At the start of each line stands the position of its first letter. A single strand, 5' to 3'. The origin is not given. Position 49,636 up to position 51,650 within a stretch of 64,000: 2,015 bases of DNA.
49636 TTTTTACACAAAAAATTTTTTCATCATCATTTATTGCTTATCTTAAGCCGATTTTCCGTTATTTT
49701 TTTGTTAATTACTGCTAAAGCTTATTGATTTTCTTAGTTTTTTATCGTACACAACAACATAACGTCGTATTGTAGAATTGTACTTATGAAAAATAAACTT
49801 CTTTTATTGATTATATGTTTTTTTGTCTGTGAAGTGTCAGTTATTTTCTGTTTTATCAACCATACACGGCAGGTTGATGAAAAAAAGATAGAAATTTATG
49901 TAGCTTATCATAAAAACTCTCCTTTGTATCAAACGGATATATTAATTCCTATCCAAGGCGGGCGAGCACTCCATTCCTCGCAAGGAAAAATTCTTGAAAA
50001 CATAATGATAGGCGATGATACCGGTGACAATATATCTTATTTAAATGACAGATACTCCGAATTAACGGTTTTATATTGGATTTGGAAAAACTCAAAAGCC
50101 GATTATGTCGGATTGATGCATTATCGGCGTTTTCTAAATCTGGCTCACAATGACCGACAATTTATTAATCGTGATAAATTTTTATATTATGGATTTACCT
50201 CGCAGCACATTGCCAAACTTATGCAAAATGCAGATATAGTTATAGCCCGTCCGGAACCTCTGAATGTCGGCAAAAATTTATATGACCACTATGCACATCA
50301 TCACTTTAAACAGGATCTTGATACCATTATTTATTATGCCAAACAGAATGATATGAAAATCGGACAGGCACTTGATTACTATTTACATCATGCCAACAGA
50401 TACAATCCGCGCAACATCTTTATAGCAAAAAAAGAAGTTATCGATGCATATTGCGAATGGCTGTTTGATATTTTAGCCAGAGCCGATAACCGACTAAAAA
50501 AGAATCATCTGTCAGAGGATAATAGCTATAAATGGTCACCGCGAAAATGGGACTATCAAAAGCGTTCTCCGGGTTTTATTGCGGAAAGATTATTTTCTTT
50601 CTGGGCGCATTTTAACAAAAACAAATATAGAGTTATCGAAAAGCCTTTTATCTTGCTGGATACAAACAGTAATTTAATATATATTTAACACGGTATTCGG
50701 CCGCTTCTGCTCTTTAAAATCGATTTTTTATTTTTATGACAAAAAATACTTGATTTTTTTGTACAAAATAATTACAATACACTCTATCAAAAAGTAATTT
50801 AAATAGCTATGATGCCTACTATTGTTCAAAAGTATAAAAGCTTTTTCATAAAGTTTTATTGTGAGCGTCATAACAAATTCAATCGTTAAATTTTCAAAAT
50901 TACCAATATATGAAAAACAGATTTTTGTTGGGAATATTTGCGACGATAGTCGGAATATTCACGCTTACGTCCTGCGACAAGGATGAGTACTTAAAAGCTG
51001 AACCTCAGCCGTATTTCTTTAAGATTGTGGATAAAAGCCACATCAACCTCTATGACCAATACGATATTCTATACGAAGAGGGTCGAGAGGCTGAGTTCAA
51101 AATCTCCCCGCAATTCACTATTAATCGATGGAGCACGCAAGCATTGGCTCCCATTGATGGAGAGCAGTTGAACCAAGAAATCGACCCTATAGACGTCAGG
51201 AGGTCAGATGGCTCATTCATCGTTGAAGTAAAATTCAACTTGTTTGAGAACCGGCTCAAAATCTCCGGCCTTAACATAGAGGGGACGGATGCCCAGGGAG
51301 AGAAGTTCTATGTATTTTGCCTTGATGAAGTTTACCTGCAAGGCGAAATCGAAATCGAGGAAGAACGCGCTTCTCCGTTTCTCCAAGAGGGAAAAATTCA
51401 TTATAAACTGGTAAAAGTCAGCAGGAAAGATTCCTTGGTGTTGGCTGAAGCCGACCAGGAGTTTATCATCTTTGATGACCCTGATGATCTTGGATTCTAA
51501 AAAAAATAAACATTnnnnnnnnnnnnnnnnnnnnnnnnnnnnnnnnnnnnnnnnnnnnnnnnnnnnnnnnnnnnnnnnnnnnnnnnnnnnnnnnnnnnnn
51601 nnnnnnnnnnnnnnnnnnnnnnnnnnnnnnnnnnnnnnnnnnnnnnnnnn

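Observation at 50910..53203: Lipoprotein plus beta-barrel gene pair with the same foreign signature: candidate partner module of the giant lipoprotein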

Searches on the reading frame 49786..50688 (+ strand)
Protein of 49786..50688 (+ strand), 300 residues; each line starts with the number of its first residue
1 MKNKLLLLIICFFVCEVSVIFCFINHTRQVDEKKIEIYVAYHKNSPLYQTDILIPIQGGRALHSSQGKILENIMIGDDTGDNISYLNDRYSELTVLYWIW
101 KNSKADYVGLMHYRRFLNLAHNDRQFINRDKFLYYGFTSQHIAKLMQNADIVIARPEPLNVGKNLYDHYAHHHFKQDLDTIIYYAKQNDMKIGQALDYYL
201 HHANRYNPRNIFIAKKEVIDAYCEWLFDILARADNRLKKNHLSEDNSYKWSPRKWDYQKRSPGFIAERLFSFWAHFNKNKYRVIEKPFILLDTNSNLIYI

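Call 5: search_protein_families(library=pfam, proteins=[window:49786-50688:+], max_evalue=0.01)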
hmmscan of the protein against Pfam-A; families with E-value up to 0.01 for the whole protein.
window:49786-50688:+ (300 aa): 1 family
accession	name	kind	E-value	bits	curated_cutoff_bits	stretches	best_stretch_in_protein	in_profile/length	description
PF14393.11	DUF4422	-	2.5e-55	188.1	25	1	37-276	2-218/220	Domain of unknown function (DUF4422)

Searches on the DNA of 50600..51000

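Call 72: search_rna_families(source=window, start=50600, end=51000, threshold=evalue, max_evalue=1)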
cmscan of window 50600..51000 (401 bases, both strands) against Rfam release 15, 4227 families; matches with E-value up to 1: 0.
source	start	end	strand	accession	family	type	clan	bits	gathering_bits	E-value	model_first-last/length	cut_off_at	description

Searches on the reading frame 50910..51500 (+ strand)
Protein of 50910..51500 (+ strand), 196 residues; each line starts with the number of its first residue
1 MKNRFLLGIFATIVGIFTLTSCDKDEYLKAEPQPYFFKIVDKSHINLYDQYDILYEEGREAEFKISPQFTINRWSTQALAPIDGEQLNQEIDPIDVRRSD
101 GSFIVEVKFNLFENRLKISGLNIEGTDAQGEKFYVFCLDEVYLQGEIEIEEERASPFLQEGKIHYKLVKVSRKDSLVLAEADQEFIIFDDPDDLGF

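Call 5: search_protein_families(library=pfam, proteins=[window:50910-51500:+], max_evalue=0.01)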
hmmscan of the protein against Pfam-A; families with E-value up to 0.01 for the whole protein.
window:50910-51500:+ (196 aa): 0 families

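Call 18: find_homologous_proteins(query=window:50910-51500:+, max_evalue=0.001)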
Query window:50910-51500:+ (196 aa): 5 proteins with E <= 0.001 among 88 candidates.
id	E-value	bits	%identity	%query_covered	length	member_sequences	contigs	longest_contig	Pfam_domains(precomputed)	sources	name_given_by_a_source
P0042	4.0e-125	433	100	100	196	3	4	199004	-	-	-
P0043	5.9e-53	198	51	98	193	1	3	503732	-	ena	-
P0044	1.0e-51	194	50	100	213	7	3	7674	-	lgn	-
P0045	2.8e-47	179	50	99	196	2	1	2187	-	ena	-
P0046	6.2e-45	172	51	95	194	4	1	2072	-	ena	-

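Call 58: predict_structure(alignment_id=A2)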
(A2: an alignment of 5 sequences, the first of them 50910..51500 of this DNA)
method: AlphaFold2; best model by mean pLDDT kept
length: 196 residues; sequences in the alignment: 5
mean_pLDDT: 48.8   pTM: 0.48
mean pLDDT of the five models: 48.8, 46.9, 46.9, 43.8, 41.5
residues with pLDDT >= 90: 0; 70-90: 13; 50-70: 88; < 50: 95
segments of 3 or more residues with pLDDT < 50: 1-3, 5-35, 64-114, 152-156
pLDDT, mean of each block of 10 residues (from residue 1): 46 33 35 54 64 58 41 28 34 34 30 45 57 60 59 50 68 72 59 48
secondary structure, 60 per line:
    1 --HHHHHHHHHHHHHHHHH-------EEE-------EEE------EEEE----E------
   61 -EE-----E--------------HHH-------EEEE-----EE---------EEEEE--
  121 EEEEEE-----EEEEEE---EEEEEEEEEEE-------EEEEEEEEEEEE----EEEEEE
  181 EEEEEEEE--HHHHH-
elements in order: H3-19 E27-29 E37-39 E46-49 E94-97 E114-118 E121-126 E132-137 E141-151 E159-170 E175-188 H191-195

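Call 65: search_protein_families(library=ncbifam, proteins=[window:50910-51500:+], max_evalue=0.01)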
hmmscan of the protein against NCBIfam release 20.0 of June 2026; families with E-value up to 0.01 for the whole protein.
window:50910-51500:+ (196 aa): 0 families

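Call 86: fold_search(model_id=the predicted structure, library=pdb)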
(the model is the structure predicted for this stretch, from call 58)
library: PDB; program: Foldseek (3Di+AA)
matches with E <= 10: 532; with E <= 0.001: 0
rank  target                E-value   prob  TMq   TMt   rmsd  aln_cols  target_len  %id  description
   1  9fxv_A                1.4e-01  0.16  0.09  0.06  14.3        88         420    6  Influenza polymerase A C-terminal domain of PA subunit with peptide inhibitor containing two norleucines (released 2025-07-16)
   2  6cfp                  2.1e-01  0.15  0.09  0.05  14.5        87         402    8  CRYSTAL STRUCTURE OF POLYMERASE ACID PROTEIN (PA) FROM INFLUENZA A VIRUS, WILSON-SMITH/1933 (H1N1) BOUND TO FRAGMENT HIT (released 2018-04-11)
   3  4ffu_B                2.4e-01  0.63  0.21  0.27  10.1        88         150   12  CRYSTAL STRUCTURE OF putative MaoC-like (monoamine oxidase-like) protein, similar to NodN from Sinorhizo Bium meliloti (released 2012-06-13)
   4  6syi_A                2.4e-01  0.13  0.09  0.06  14.3        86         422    6  C-TERMINAL DOMAIN OF INFLUENZA POLYMERASE PA SUBUNIT AND OPTIMIZED SMALL PEPTIDE INHIBITOR (released 2020-11-25)
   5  4qni                  2.6e-01  0.04  0.12  0.09  23.7       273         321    9  Crystal structure of an auxiliary nutrient binding protein (BT3507) from Bacteroides thetaiotaomicron VPI-5482 at 2.30 A (released 2014-08-13)
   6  5ifc                  2.7e-01  0.14  0.09  0.05  14.5        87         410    8  Crystal structure of polymerase acid protein (PA) from Influenza A virus, WILSON-SMITH/1933 (H1N1) bound to follow on fr (released 2017-02-22)
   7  8y7m_E                2.9e-01  0.10  0.11  0.06  15.0        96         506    7  FluPol-NS2 complex (local refinement) (released 2024-07-24)
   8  5mdx_O                3.7e-01  0.07  0.16  0.16  15.3       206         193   11  Cryo-EM structure of the PSII supercomplex from Arabidopsis thaliana (released 2017-06-21)
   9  9ccr_A                3.9e-01  0.51  0.21  0.29  10.4        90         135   12  Crystal structure of the EspE7 thioesterase mutant R35A from the esperamicin biosynthetic pathway at 1.6 A (released 2025-06-25)
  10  5vpj_H                3.9e-01  0.51  0.21  0.29  10.5        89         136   11  The crystal structure of a thioesterase from Actinomadura verrucosospora (released 2017-07-19)
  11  5ifb                  4.2e-01  0.12  0.09  0.05  14.5        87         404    8  Crystal structure of polymerase acid protein (PA) from Influenza A virus, WILSON-SMITH/1933 (H1N1) bound to follow on fr (released 2017-02-22)
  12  5vpj_I                4.6e-01  0.35  0.20  0.27  10.7        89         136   11  The crystal structure of a thioesterase from Actinomadura verrucosospora (released 2017-07-19)
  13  2v1o_A                4.6e-01  0.30  0.18  0.23   8.9        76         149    9  Crystal structure of N-terminal domain of acyl-CoA thioesterase 7 (released 2007-06-26)
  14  7txi                  4.6e-01  0.05  0.12  0.12  19.7       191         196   11  Cryo-EM of A. pernix flagellum (released 2022-06-01)
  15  9har_AA               4.6e-01  0.04  0.11  0.15  16.4       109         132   12  pT=3 virus-like particle of ssRNA phage ESE017 coat protein (released 2024-11-13)
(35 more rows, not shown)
